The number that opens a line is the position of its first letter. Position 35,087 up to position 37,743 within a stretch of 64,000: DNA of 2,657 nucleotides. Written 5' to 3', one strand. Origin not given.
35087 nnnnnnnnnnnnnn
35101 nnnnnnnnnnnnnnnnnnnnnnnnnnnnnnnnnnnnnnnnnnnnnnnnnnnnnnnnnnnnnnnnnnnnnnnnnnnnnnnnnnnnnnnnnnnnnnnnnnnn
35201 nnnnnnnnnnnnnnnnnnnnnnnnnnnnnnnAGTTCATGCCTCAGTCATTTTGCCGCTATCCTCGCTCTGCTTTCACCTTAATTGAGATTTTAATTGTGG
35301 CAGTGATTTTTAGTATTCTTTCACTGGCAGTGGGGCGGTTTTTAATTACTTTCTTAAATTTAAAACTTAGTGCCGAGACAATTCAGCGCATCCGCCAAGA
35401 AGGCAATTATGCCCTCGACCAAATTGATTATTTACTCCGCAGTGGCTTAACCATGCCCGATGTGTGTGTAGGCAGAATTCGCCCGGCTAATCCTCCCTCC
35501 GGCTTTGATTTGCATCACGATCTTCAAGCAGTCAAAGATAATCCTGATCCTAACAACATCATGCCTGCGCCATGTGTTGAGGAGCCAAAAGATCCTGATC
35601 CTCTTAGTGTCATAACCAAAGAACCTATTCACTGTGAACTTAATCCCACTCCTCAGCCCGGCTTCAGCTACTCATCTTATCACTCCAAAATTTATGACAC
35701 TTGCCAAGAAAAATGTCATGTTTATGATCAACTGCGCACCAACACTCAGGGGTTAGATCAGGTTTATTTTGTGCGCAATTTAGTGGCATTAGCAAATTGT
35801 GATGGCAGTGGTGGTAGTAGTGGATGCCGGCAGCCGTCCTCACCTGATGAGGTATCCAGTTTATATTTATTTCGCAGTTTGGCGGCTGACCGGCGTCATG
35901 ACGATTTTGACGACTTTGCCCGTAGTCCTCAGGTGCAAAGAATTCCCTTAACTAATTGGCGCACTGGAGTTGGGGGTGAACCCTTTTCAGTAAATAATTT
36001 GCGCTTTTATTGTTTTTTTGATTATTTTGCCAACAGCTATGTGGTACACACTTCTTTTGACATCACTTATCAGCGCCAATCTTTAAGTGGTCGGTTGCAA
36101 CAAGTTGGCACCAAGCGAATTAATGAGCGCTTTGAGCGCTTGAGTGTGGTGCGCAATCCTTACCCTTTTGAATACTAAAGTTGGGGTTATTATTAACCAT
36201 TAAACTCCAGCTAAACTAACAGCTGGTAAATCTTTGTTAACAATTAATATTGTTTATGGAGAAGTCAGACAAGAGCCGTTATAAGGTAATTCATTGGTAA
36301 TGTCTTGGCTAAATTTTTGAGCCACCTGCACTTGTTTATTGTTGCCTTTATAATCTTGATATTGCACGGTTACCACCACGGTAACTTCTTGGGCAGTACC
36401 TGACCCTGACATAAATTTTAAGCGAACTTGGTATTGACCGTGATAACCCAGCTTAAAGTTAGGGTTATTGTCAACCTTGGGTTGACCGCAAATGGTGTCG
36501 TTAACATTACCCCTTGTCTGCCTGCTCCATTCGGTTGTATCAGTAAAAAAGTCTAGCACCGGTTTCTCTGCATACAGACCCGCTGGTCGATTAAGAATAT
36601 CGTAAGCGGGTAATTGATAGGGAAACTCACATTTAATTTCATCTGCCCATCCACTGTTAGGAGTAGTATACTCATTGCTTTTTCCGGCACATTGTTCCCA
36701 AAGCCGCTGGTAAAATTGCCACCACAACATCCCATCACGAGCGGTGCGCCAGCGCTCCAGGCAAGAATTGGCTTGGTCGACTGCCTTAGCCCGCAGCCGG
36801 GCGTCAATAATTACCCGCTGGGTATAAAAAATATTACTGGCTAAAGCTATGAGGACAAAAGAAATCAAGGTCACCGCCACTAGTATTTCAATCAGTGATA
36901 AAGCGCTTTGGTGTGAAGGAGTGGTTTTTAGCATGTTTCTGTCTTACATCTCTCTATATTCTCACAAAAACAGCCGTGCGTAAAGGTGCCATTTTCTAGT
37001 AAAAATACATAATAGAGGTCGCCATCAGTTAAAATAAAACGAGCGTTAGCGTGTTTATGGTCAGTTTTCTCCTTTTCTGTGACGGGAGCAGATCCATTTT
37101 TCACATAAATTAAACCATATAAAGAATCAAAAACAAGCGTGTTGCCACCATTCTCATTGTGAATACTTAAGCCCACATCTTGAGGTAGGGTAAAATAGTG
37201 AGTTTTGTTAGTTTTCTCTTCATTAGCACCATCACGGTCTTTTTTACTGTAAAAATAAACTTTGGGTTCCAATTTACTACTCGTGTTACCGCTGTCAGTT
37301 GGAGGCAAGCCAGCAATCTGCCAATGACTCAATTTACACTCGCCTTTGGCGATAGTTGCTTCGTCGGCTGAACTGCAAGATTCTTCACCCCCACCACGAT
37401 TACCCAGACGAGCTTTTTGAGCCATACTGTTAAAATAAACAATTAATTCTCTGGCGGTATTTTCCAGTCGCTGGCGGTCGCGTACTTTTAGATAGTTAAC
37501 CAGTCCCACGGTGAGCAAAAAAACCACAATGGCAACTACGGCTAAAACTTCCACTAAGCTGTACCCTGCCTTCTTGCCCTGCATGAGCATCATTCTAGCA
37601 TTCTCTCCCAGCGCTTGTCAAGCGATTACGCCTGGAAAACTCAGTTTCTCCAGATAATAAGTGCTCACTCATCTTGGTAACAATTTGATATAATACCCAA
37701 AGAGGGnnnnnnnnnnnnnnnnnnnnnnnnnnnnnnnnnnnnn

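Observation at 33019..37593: Convergent cluster of five prepilin-type genes (two or three on the plus strand, two on the minus) with near-consensus promoters and Ala at -1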

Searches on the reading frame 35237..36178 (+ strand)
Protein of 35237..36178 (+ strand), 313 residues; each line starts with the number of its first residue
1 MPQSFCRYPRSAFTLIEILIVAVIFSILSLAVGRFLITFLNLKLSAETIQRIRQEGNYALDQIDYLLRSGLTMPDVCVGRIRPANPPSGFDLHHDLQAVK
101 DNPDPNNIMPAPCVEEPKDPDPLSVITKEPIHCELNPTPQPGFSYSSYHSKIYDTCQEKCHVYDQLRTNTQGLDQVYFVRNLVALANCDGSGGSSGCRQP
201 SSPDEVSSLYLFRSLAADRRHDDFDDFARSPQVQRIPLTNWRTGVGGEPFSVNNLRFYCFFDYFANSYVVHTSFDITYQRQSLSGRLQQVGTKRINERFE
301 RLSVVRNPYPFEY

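Call 6: search_protein_families(library=pfam, proteins=[window:35237-36178:+], max_evalue=0.01)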
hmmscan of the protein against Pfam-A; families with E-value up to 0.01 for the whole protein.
window:35237-36178:+ (313 aa): 1 family
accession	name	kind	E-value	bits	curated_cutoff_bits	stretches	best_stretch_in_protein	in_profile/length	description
PF07963.17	N_methyl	-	1.8e-06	27.7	21.2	1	10-32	4-26/27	Prokaryotic N-terminal methylation motif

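Call 7: search_protein_families(library=ncbifam, proteins=[window:35237-36178:+], max_evalue=0.01)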
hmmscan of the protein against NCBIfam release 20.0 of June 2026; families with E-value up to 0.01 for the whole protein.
window:35237-36178:+ (313 aa): 3 families
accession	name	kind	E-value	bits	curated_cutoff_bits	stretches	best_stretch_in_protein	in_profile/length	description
TIGR02532.1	IV_pilin_GFxxxE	domain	4.8e-05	23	16.3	1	11-32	2-23/24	prepilin-type N-terminal cleavage/methylation domain-containing protein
NF040999.1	pilin_ComGC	equivalog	0.0023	18.1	75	1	11-30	2-21/84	competence type IV pilus major pilin ComGC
NF040982.1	ComGD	equivalog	0.0095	16.3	70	0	11-31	2-22/139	competence type IV pilus minor pilin ComGD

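Call 36: find_homologous_proteins(query=window:35237-36178:+, max_evalue=0.001)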
Query window:35237-36178:+ (313 aa): 22 proteins with E <= 0.001 among 846 candidates.
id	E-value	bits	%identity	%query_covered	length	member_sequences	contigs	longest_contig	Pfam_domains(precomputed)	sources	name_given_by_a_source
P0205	5.8e-190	648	91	100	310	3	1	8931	PF07963.18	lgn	-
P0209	2.1e-186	636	90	100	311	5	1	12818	PF07963.18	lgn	-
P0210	2.9e-185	633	89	100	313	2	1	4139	PF07963.18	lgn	-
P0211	1.6e-181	620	89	100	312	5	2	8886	PF07963.18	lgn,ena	-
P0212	9.1e-179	611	89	100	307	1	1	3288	PF07963.18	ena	-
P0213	5.2e-172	589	85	100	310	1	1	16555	PF07963.18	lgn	-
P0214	1.8e-169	581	86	100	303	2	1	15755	PF07963.18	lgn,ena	-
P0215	1.6e-164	565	84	100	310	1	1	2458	PF07963.18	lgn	-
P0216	1.8e-161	555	82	100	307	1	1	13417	PF07963.18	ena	-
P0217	3.6e-161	554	81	100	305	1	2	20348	PF07963.18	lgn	-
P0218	3.4e-150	517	80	100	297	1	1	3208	PF07963.18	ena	-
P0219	3.0e-147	508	78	100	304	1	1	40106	PF07963.18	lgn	-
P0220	8.8e-101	355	56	100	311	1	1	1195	PF07963.18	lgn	-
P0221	1.1e-98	348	55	100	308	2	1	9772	PF07963.18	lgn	-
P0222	3.6e-95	337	54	100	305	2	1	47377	PF07963.18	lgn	-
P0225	2.9e-52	196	53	60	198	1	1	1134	PF07963.18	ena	-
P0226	2.0e-27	114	57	22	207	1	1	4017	PF07963.18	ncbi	-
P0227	9.6e-27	112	51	24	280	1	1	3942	PF07963.18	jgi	jgi:prepilin-type N-terminal cleavage/methylation domain-containing protein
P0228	1.7e-20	91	29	97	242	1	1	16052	PF07963.18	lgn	-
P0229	2.9e-20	91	29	97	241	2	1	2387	PF07963.18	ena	-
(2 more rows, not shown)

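Call 48: predict_structure(alignment_id=A2)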
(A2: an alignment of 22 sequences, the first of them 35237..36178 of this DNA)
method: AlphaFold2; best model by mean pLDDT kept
length: 313 residues; sequences in the alignment: 22
mean_pLDDT: 76.5   pTM: 0.73
mean pLDDT of the five models: 76.5, 75.6, 75.4, 74.3, 73.9
residues with pLDDT >= 90: 56; 70-90: 159; 50-70: 80; < 50: 18
segments of 3 or more residues with pLDDT < 50: 1-9, 286-291
pLDDT, mean of each block of 10 residues (from residue 1): 46 72 89 86 83 92 93 79 63 75 77 64 54 59 62 80 90 81 86 67 83 88 87 88 66 89 81 87 53 77 82 61
secondary structure, 60 per line:
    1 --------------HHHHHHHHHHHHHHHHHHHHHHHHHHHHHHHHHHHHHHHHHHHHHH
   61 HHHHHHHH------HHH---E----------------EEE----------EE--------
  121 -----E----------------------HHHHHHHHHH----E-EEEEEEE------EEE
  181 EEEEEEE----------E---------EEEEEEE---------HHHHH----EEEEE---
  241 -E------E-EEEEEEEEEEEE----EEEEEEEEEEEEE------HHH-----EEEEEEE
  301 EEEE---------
elements in order: H15-68 E98-100 H149-158 E165-171 E178-187 E208-214 H224-228 E233-237 E251-262 E267-279 E294-304

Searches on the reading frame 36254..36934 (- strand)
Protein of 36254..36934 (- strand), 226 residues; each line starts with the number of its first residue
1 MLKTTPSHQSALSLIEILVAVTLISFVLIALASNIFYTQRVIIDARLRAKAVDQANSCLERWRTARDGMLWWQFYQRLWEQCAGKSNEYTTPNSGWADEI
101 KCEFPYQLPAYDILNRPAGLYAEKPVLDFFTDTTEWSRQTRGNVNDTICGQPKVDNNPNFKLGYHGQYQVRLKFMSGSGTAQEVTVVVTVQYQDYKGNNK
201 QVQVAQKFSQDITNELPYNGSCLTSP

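Call 6: search_protein_families(library=pfam, proteins=[window:36254-36934:-], max_evalue=0.01)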
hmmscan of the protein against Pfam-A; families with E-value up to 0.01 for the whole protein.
window:36254-36934:- (226 aa): 1 family
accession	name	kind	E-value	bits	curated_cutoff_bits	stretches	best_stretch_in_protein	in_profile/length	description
PF07963.17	N_methyl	-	0.00013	21.9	21.2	1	7-31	2-26/27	Prokaryotic N-terminal methylation motif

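Call 7: search_protein_families(library=ncbifam, proteins=[window:36254-36934:-], max_evalue=0.01)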
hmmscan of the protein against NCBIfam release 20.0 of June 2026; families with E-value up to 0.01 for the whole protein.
window:36254-36934:- (226 aa): 1 family
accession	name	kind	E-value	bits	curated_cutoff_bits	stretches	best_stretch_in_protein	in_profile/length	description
TIGR02523.1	type_IV_pilV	equivalog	0.002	18.6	52.2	1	9-66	1-58/139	type IV pilus modification protein PilV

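Call 68: search_solved_structures(query=A4, max_evalue=1)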
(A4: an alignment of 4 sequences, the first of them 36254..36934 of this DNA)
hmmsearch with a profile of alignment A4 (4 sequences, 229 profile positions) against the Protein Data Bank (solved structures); distinct sequences matched with E-value up to 1: 0.

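Call 82: search_protein_representatives(protein=window:36254-36934:-)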
Query: 226 residues. Proteins with E-value up to 0.001 (for the whole library): 35; up to 1e-10: 20; up to 1e-30: 2. The best 35 are listed.
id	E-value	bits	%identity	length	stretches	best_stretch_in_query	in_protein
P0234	1.5e-71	256.7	62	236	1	3-220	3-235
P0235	1.6e-44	168.4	88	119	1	1-97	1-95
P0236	7.0e-23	97.6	49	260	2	10-87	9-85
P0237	1.0e-22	97.0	36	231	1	10-215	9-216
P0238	2.2e-18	82.9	36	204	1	18-211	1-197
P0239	3.4e-17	79.0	43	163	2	7-88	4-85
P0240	9.2e-17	77.5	32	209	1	9-211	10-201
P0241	1.4e-16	76.9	41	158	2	10-78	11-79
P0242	3.1e-16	75.8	46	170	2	10-78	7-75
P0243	3.5e-16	75.7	41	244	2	9-117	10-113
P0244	6.8e-16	74.7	45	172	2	4-77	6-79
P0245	7.4e-16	74.6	47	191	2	3-79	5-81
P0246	4.4e-15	72.1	40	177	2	9-85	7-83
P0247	5.9e-15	71.7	47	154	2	3-78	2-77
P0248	2.6e-14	69.5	37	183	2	10-79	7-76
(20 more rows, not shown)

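Call 84: search_protein_families(library=ncbifam, alignment_id=A6, max_evalue=0.01)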
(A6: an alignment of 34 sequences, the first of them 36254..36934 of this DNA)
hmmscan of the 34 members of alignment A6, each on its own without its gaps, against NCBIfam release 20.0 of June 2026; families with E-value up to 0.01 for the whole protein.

A. member 1, window:36254-36934:- (226 aa): 1 family
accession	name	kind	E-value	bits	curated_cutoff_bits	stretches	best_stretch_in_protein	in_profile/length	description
TIGR02523.1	type_IV_pilV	equivalog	0.002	18.6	52.2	1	9-66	1-58/139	type IV pilus modification protein PilV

B. families by the number of members that match (of 34 scanned): 22 families
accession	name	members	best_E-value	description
TIGR02523.1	type_IV_pilV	20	3.1e-15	type IV pilus modification protein PilV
NF047828.1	T3SSXpsI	19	3.5e-07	type II secretion system protein XpsI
NF041013.1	T4P_ComGE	18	2.2e-06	competence type IV pilus minor pilin ComGE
TIGR02599.1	TIGR02599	13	6e-07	Verru_Chthon cassette protein C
TIGR02532.1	IV_pilin_GFxxxE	12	6.4e-05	prepilin-type N-terminal cleavage/methylation domain-containing protein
NF007848.0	PRK10557.1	12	0.00037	prepilin peptidase-dependent protein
NF007660.0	PRK10332.1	8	8.1e-06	prepilin-type N-terminal cleavage/methylation domain-containing protein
NF038303.1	EPS_HpsB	7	2.1e-05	hormogonium polysaccharide secretion pseudopilin HpsB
TIGR01707.1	gspI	7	0.00038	type II secretion system minor pseudopilin GspI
NF038304.1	EPS_HpsC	5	9.6e-05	hormogonium polysaccharide secretion pseudopilin HpsC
NF007800.0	PRK10506.1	3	0.00015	prepilin peptidase-dependent protein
NF041002.1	pilin_ComGF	3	0.00047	competence type IV pilus minor pilin ComGF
NF040999.1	pilin_ComGC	3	0.0008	competence type IV pilus major pilin ComGC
TIGR01708.2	typeII_sec_gspH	3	0.0016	type II secretion system minor pseudopilin GspH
NF052495.1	PktCycXAC1230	1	0.00025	polyketide cyclase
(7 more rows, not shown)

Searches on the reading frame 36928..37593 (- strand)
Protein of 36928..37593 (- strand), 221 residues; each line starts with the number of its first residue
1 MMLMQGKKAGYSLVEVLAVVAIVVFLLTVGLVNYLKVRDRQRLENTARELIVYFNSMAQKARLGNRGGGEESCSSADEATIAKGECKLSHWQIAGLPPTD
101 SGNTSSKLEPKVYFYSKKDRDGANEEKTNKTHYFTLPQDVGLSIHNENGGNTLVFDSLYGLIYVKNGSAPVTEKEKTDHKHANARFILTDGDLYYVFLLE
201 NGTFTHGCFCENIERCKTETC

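Call 6: search_protein_families(library=pfam, proteins=[window:36928-37593:-], max_evalue=0.01)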
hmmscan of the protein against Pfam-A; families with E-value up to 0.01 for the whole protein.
window:36928-37593:- (221 aa): 1 family
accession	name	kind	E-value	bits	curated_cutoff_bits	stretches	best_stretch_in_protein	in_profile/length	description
PF07963.17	N_methyl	-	0.0012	18.8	21.2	1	7-29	3-25/27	Prokaryotic N-terminal methylation motif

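Call 7: search_protein_families(library=ncbifam, proteins=[window:36928-37593:-], max_evalue=0.01)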
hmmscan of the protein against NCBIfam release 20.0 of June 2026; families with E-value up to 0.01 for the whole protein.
window:36928-37593:- (221 aa): 4 families
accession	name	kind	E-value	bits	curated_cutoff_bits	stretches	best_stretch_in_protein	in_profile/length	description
NF007800.0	PRK10506.1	equivalog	3.6e-10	39.9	158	1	6-67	6-67/163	prepilin peptidase-dependent protein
TIGR02532.1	IV_pilin_GFxxxE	domain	0.0033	17.2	16.3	1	9-31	2-24/24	prepilin-type N-terminal cleavage/methylation domain-containing protein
NF041775.1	typeIV_PilA_Myxo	equivalog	0.0036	17.3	400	1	7-54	9-56/214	type IV pilin protein PilA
TIGR01708.2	typeII_sec_gspH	equivalog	0.0095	15.9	80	0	9-66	2-59/169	type II secretion system minor pseudopilin GspH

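Call 67: search_solved_structures(query=A3, max_evalue=1)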
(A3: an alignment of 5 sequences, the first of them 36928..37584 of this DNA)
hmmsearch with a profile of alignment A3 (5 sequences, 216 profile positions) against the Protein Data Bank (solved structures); distinct sequences matched with E-value up to 1: 15.
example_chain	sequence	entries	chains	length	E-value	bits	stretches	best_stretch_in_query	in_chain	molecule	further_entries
9egp_A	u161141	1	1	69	0.00018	24.4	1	4-47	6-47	Geopilin domain 1 protein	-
8tj2_C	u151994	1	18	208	0.00039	23.2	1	9-52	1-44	Type IV major pilin protein PilA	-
7tgg_A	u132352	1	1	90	0.0071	19.1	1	5-39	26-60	Geopilin domain 1 protein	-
9laa_A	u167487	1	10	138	0.016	17.9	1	2-34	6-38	Type IV pilin protein PilA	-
6xxd_A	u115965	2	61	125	0.028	17.2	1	9-56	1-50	PilA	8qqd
2m7g_A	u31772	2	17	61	0.043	16.6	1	9-40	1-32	Geopilin domain 1 protein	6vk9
8tum_e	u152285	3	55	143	0.073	15.8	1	9-40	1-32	Type IV major pilin protein PilA | Pilin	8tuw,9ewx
1oqw_A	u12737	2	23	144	0.081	15.7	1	9-40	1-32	Fimbrial protein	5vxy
8tob_GA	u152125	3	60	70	0.11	15.3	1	10-41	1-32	Fimbrial protein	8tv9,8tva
5kua_A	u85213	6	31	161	0.26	14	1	9-42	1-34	pilin | Neisseria meningitidis PilE variant SB-GATDH | Neisseria meningitidis PilE, SB-DATDH variant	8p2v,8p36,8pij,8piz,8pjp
8p3b_A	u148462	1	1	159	0.27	13.9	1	9-42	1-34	Fimbrial protein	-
2hi2_A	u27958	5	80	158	0.31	13.8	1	9-42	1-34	Fimbrial protein | PilA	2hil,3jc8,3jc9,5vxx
1ay2_A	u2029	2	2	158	0.36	13.5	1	9-42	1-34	TYPE 4 PILIN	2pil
9xnc_G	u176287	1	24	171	0.41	13.4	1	9-62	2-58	Bacteria pilus (like)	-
6gv9_A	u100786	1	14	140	0.66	12.7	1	9-49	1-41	Prepilin peptidase-dependent protein D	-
